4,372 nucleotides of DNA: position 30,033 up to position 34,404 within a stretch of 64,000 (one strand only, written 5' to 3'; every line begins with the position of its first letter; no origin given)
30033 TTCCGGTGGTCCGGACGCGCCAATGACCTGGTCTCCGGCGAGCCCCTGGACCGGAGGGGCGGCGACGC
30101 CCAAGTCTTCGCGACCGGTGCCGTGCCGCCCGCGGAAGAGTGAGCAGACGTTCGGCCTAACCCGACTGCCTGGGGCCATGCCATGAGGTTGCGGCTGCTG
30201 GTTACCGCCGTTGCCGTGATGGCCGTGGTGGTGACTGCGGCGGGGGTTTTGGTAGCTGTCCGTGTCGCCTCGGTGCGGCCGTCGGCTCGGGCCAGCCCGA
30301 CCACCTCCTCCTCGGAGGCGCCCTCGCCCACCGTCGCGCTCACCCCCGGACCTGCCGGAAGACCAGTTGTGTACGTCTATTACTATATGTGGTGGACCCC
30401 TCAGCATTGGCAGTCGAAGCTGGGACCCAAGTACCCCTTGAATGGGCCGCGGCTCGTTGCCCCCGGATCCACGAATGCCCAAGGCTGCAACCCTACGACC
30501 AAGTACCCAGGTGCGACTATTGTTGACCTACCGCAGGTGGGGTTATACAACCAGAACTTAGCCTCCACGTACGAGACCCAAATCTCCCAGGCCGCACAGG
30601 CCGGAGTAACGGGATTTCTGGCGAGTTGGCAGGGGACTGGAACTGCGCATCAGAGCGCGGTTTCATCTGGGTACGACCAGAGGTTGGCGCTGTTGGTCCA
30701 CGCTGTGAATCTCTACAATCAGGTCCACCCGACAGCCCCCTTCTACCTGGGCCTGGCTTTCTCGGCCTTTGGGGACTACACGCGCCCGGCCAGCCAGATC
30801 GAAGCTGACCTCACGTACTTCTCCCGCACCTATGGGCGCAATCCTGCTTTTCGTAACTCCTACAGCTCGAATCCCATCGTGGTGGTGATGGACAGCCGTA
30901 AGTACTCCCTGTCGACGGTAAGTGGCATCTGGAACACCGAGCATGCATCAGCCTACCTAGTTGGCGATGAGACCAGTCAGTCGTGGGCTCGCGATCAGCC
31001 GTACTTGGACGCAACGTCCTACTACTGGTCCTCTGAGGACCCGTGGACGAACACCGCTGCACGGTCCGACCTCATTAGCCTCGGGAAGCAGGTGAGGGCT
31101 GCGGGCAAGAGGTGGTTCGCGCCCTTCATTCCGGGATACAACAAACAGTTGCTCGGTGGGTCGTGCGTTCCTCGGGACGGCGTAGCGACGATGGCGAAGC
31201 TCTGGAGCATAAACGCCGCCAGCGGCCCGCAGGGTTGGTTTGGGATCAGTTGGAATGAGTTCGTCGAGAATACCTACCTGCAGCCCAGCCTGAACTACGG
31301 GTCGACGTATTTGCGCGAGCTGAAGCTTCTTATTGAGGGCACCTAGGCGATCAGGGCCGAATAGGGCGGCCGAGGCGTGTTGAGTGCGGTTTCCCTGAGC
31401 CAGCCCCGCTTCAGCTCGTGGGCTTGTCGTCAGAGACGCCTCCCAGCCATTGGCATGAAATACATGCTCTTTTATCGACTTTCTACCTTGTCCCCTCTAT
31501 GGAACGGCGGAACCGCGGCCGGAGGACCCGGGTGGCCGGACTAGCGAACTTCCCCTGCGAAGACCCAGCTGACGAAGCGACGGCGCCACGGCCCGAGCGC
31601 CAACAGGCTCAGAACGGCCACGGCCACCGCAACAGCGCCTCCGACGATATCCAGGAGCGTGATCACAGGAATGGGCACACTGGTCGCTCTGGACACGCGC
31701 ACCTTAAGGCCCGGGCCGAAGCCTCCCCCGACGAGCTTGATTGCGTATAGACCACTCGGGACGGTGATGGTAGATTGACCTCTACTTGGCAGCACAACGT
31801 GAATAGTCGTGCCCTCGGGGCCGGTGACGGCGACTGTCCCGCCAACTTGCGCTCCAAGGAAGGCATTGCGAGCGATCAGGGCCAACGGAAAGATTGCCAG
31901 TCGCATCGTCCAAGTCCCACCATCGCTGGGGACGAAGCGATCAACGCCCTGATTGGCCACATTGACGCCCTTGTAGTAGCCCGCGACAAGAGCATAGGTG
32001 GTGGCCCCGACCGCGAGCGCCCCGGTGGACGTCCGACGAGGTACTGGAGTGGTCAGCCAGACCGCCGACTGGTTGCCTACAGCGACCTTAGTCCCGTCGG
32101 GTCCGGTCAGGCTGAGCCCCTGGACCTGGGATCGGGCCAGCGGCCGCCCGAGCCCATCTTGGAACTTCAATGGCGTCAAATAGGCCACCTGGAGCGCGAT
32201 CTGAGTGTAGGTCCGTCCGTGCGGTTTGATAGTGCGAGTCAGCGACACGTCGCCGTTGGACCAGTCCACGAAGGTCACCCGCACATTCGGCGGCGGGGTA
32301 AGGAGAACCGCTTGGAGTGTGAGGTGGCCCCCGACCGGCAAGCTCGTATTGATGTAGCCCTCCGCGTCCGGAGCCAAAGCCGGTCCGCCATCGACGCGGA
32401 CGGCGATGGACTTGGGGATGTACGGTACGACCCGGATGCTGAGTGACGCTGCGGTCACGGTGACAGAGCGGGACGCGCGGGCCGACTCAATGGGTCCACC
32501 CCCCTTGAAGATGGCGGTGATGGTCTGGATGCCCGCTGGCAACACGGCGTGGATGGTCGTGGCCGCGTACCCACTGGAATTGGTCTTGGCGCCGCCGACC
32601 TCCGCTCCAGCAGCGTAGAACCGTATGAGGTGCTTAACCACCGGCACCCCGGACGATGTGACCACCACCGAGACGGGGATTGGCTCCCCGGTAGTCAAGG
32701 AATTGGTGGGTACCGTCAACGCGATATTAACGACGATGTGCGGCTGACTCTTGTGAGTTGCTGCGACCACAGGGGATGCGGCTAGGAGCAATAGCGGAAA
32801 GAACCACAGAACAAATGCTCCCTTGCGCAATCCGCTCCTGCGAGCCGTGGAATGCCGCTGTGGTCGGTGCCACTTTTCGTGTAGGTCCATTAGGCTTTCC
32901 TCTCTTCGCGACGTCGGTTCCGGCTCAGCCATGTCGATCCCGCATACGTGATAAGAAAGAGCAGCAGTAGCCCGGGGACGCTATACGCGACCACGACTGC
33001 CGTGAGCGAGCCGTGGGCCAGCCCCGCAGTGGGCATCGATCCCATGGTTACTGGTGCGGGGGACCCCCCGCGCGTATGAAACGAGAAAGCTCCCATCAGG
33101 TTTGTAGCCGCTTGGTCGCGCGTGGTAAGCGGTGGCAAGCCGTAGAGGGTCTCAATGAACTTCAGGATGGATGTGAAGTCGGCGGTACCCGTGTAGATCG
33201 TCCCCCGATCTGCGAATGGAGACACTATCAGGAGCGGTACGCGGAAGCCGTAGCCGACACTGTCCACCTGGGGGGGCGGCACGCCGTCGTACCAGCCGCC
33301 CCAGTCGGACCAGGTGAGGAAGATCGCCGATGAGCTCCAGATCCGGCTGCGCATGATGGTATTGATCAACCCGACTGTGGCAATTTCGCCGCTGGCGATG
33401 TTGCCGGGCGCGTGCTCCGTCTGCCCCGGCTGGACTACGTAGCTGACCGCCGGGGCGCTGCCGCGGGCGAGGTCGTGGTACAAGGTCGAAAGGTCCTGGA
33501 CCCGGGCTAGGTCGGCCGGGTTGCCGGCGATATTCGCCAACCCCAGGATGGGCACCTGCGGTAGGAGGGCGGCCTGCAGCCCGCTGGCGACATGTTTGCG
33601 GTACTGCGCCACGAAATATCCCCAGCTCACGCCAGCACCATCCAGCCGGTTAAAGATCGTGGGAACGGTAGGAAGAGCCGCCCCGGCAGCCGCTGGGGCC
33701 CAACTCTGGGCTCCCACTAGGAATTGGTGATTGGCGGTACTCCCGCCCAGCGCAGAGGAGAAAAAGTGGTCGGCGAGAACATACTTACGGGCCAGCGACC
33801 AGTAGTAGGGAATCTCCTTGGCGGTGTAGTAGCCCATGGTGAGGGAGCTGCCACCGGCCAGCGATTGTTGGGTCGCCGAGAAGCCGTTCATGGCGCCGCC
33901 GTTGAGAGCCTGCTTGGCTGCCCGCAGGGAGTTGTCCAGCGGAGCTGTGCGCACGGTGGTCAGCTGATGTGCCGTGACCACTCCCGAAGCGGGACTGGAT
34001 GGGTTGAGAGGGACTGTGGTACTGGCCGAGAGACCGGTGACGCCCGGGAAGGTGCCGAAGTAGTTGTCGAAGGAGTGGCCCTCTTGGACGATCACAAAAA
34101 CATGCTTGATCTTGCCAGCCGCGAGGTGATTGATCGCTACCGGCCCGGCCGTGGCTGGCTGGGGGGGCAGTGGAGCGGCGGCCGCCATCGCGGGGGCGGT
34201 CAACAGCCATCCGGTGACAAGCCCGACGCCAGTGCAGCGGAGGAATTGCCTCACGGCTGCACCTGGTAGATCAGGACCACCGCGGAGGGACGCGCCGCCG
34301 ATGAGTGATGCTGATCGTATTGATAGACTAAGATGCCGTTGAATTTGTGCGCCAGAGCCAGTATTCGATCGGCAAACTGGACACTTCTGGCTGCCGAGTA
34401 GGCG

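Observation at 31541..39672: Six-gene, translationally coupled lipid-linked glycosylation operon carrying two non-canonical members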

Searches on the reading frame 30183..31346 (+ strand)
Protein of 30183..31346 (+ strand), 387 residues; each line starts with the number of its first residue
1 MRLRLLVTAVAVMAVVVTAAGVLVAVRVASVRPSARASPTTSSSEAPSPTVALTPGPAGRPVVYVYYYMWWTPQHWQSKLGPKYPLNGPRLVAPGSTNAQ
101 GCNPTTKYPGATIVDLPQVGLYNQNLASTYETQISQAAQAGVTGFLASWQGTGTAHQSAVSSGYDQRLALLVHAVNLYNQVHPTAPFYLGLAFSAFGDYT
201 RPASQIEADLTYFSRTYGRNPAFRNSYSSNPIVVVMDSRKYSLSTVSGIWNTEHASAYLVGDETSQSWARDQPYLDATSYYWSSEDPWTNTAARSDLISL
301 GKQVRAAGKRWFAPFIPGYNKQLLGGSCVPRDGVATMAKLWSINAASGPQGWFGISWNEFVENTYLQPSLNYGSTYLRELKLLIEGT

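Call 3: search_protein_families(library=pfam, proteins=[window:30183-31346:+], max_evalue=0.01)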
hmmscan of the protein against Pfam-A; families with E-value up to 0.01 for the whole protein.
window:30183-31346:+ (387 aa): 1 family
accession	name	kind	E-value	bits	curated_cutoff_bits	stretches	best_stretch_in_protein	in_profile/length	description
PF14307.12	Glyco_tran_WbsX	-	0.00059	19.8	25.1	0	355-379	325-349/350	Glycosyltransferase WbsX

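Call 4: search_protein_families(library=ncbifam, proteins=[window:30183-31346:+], max_evalue=0.01)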
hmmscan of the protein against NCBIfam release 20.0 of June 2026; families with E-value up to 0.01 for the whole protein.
window:30183-31346:+ (387 aa): 0 families

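Call 40: search_solved_structures(query=window:30183-31346:+, max_evalue=1, show_alignments=1)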
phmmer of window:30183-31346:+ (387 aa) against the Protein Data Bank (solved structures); distinct sequences matched with E-value up to 1: 0.

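Call 48: search_protein_families(library=pfam, proteins=[window:30183-31346:+], max_evalue=10)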
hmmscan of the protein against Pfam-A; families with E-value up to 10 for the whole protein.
window:30183-31346:+ (387 aa): 1 family
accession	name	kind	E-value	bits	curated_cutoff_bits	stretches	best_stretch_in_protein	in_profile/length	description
PF14307.12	Glyco_tran_WbsX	-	0.00059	19.8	25.1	1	355-379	325-349/350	Glycosyltransferase WbsX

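Call 52: search_solved_structures(query=A3, max_evalue=1, show_alignments=1)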
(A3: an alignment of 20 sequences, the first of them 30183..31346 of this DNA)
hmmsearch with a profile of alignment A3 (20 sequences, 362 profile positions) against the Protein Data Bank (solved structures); distinct sequences matched with E-value up to 1: 12.
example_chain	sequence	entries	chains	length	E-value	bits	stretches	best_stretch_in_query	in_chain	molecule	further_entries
4acy_A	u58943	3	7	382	1.7e-17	66.8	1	44-346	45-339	ENDO-ALPHA-MANNOSIDASE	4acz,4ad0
4acz_B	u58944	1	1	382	1.9e-17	66.6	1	92-346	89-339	ENDO-ALPHA-MANNOSIDASE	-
4ad1_A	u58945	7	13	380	1.6e-16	63.6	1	18-356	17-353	GLYCOSYL HYDROLASE FAMILY 71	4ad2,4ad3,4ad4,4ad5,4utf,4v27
5lyr_A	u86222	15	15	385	4e-16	62.3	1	20-356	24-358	Glycosyl hydrolase family 71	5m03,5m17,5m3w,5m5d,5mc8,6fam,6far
4v28_A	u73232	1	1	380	1.8e-15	60.1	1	18-356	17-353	GLYCOSYL HYDROLASE FAMILY 71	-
6fwo_A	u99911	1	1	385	4.7e-15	58.7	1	20-356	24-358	Glycosyl hydrolase family 71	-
5mel_A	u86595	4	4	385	4.7e-15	58.7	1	20-356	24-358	Glycosyl hydrolase family 71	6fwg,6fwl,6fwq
6zdc_A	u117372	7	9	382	5.7e-09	38.7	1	39-344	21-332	Glycoprotein endo-alpha-1,2-mannosidase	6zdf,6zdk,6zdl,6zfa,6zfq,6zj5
6zfn_AAA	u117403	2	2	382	6.8e-08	35.2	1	39-344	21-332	Glycoprotein endo-alpha-1,2-mannosidase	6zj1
5ngw_A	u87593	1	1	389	0.0014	20.9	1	92-141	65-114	OpGH99A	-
9fnf_A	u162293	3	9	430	0.013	17.8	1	284-347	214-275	Glycoside hydrolase family 71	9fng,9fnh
6yny_G1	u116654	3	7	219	0.68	12.1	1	168-201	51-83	Oligomycin sensitivity-conferring protein (OSCP)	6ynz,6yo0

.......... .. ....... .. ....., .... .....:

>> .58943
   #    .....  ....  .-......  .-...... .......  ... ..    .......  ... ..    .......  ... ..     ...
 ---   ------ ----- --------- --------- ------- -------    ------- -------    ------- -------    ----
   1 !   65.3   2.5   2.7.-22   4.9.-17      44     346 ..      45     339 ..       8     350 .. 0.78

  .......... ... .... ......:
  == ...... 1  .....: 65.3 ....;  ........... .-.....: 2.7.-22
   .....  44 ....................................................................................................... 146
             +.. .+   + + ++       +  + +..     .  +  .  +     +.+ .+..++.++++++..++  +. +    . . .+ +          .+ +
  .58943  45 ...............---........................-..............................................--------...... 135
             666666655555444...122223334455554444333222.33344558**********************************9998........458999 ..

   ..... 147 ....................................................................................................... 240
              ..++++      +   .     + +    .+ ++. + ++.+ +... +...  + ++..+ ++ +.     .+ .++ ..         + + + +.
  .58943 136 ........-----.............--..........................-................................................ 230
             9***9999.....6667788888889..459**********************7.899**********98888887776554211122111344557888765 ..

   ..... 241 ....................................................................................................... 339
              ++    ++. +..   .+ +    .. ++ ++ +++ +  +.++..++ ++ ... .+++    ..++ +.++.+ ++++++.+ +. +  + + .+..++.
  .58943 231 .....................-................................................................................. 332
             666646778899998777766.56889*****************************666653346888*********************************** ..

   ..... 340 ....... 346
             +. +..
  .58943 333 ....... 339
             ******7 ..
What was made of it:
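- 30183..31346 (+): Membrane-anchored GH99-like (endo-alpha-mannosidase / mannanase-like) protein, convergent with the operon. It has an N-terminal TM followed by a Ser/Thr/Pro-rich linker. The family profile matches BtGH99 4acy at E 1.7e-17 and BxGH99 4ad1 at E 1.6e-16, with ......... aligned to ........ (call 52).
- On GH99 endo-alpha-mannosidase / mannanase: The orthologue profile matches 4acy at E 1.7e-17 (call 52).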

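Call 53: search_protein_families(library=pfam, alignment_id=A3, max_evalue=0.01)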
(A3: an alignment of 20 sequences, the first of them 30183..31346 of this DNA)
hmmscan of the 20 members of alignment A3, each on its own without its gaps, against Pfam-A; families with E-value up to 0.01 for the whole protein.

A. member 1, window:30183-31346:+ (387 aa): 1 family
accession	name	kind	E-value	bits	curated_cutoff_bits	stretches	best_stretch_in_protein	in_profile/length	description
PF14307.12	Glyco_tran_WbsX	-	0.00059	19.8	25.1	0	355-379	325-349/350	Glycosyltransferase WbsX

B. families by the number of members that match (of 20 scanned): 3 families
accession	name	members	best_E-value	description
PF14307.12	Glyco_tran_WbsX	14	1.1e-07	Glycosyltransferase WbsX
PF16317.11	Glyco_hydro_99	12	3.4e-18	Glycosyl hydrolase family 99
PF03659.20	Glyco_hydro_71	7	2.4e-13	Glycosyl hydrolase family 71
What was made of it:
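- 30183..31346 (+): 12 of 20 orthologues hit PF16317 (call 53).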

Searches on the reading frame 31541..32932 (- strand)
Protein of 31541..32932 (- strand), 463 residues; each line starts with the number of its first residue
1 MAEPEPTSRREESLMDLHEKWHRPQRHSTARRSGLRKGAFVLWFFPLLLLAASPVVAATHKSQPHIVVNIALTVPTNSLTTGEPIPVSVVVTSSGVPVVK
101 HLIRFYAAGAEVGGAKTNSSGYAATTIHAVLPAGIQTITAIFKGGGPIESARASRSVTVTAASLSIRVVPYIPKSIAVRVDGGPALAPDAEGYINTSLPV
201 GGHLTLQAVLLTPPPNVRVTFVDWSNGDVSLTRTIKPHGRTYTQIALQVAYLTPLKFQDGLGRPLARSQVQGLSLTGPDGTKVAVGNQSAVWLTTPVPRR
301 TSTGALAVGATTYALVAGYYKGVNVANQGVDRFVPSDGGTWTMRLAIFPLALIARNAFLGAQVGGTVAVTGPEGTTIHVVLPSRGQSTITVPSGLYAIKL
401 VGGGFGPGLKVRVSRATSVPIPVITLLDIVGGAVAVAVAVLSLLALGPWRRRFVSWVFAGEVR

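Call 3: search_protein_families(library=pfam, proteins=[window:31541-32932:-], max_evalue=0.01)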
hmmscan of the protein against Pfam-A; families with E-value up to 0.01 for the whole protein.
window:31541-32932:- (463 aa): 1 family
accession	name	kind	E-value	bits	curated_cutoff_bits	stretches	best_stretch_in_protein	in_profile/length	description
PF16640.11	Big_3_5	-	8.1e-07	30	35.5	1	72-160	1-88/88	Bacterial Ig-like domain (group 3)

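Call 4: search_protein_families(library=ncbifam, proteins=[window:31541-32932:-], max_evalue=0.01)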
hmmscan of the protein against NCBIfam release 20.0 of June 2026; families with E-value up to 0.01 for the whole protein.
window:31541-32932:- (463 aa): 0 families

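Call 48: search_protein_families(library=pfam, proteins=[window:31541-32890:-], max_evalue=10)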
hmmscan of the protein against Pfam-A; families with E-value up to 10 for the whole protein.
window:31541-32890:- (449 aa): 2 families
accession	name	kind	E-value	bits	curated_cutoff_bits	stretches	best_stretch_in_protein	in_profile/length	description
PF16640.11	Big_3_5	-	7.7e-07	30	35.5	1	58-146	1-88/88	Bacterial Ig-like domain (group 3)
PF09134.16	Invasin_D3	-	0.75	10.8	33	1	91-147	45-97/98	Invasin, domain 3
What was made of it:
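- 31541..32890 (-): Exported beta-rich protein with one Ig-like (Big_3_5-like) domain, a C-terminal TM anchor, and an N-terminal signal peptide or anchor. It evolves fast. Big_3_5 E 8e-7, below threshold (calls 3, 48).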

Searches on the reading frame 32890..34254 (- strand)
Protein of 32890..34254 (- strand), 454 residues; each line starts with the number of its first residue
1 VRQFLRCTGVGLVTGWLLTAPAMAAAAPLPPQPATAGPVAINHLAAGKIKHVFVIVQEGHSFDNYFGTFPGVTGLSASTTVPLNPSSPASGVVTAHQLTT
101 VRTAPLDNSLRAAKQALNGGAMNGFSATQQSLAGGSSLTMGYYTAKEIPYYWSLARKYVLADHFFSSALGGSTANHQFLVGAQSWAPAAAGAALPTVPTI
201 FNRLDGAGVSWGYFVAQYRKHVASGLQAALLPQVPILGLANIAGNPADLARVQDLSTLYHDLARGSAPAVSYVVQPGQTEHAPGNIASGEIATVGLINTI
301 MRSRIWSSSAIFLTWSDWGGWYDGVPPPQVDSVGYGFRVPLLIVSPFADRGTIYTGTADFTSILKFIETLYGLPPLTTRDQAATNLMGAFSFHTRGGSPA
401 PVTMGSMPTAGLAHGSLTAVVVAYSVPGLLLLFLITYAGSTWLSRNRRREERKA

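Call 3: search_protein_families(library=pfam, proteins=[window:32890-34254:-], max_evalue=0.01)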
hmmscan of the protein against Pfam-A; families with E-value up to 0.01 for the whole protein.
window:32890-34254:- (454 aa): 1 family
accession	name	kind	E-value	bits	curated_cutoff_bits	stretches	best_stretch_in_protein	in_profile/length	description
PF04185.19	Phosphoesterase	-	7.9e-60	203.3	23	1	49-374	1-356/356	Phosphoesterase family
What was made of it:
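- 32890..34254 (-): Exported AcpA/PLC-family (PF04185) protein, C-terminally membrane-anchored, with a degenerate active site. Its start overlaps the GT-C stop (GTGA). PF04185, E 7.9e-60 (call 3).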

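Call 4: search_protein_families(library=ncbifam, proteins=[window:32890-34254:-], max_evalue=0.01)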
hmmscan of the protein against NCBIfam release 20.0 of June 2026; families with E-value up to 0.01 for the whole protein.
window:32890-34254:- (454 aa): 2 families
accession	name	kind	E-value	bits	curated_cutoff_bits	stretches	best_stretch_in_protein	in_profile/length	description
TIGR03397.1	acid_phos_Burk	subfamily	7.8e-45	153.9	362.75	3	249-378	322-457/483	acid phosphatase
TIGR03396.1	PC_PLC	equivalog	9.7e-39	133.3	580.25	2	22-330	15-350/688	phosphocholine-specific phospholipase C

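Call 24: search_solved_structures(query=window:32890-34254:-, max_evalue=0.001, show_alignments=2)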
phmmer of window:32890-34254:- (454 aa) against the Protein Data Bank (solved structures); distinct sequences matched with E-value up to 0.001: 6.
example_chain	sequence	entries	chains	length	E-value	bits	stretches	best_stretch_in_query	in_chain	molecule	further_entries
2d1g_A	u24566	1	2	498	2.2e-23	86.1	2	252-394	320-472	acid phosphatase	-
9gy2_A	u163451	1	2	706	1.5e-22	83.4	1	22-333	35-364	phospholipase C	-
8yk5_A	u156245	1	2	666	1e-21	80.6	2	259-408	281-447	phospholipase C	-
9gye_A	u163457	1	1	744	2.2e-15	59.8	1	48-189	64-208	phospholipase C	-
8k3g_A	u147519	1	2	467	9.4e-12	47.8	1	136-330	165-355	Phospholipase C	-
8hav_A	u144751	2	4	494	1e-09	41.1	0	122-214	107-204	Non-specific phospholipase C4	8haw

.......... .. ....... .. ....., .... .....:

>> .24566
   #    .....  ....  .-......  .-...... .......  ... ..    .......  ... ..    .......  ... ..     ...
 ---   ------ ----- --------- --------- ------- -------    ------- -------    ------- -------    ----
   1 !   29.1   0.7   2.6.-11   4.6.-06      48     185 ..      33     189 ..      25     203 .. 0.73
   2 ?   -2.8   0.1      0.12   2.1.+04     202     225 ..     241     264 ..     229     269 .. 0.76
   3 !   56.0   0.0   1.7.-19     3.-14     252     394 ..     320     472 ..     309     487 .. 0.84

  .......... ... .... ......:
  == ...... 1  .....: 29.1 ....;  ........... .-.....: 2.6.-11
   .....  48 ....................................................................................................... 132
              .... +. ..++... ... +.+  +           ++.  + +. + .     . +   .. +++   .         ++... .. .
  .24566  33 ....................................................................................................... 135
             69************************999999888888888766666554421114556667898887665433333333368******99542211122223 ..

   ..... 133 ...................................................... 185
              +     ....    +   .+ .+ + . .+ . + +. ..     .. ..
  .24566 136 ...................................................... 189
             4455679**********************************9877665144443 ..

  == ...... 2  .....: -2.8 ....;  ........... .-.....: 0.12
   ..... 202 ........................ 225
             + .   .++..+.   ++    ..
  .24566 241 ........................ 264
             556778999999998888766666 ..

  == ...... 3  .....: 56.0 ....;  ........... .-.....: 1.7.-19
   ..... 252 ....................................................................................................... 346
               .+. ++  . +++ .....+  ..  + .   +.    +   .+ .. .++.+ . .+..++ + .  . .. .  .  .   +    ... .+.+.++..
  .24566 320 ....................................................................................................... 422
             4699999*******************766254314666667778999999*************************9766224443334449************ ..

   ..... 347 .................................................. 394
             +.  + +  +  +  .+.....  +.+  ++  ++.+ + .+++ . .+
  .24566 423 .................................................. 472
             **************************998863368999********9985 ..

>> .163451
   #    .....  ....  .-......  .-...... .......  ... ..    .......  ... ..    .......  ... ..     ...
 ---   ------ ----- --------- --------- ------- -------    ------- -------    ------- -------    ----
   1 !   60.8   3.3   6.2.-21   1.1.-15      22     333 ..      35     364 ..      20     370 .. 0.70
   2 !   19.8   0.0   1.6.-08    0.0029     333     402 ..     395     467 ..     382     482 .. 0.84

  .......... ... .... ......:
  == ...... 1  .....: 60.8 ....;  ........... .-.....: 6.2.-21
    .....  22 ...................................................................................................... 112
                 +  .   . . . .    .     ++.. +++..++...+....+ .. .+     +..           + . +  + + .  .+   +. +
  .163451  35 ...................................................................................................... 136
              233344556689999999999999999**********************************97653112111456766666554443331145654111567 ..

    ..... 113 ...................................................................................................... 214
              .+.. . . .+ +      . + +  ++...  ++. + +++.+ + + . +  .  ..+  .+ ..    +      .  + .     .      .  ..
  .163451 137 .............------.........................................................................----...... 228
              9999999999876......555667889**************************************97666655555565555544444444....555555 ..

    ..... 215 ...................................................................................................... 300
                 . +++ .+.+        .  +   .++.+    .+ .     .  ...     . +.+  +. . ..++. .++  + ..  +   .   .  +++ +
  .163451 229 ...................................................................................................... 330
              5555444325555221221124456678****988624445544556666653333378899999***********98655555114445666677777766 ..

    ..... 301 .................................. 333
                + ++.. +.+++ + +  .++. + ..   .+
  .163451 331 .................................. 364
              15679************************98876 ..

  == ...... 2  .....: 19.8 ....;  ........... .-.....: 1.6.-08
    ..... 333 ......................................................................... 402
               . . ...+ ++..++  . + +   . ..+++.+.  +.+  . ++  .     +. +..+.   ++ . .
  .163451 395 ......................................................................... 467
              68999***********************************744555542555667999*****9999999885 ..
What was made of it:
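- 32890..34254 (-): PDB sequence hits AcpA 2d1g and PLCs (call 24).
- Closest known: AcpA / PlcH / NPC4 phosphoesterase superfamily. Same: The Ser/Thr nucleophile position is kept (calls 3, 24).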
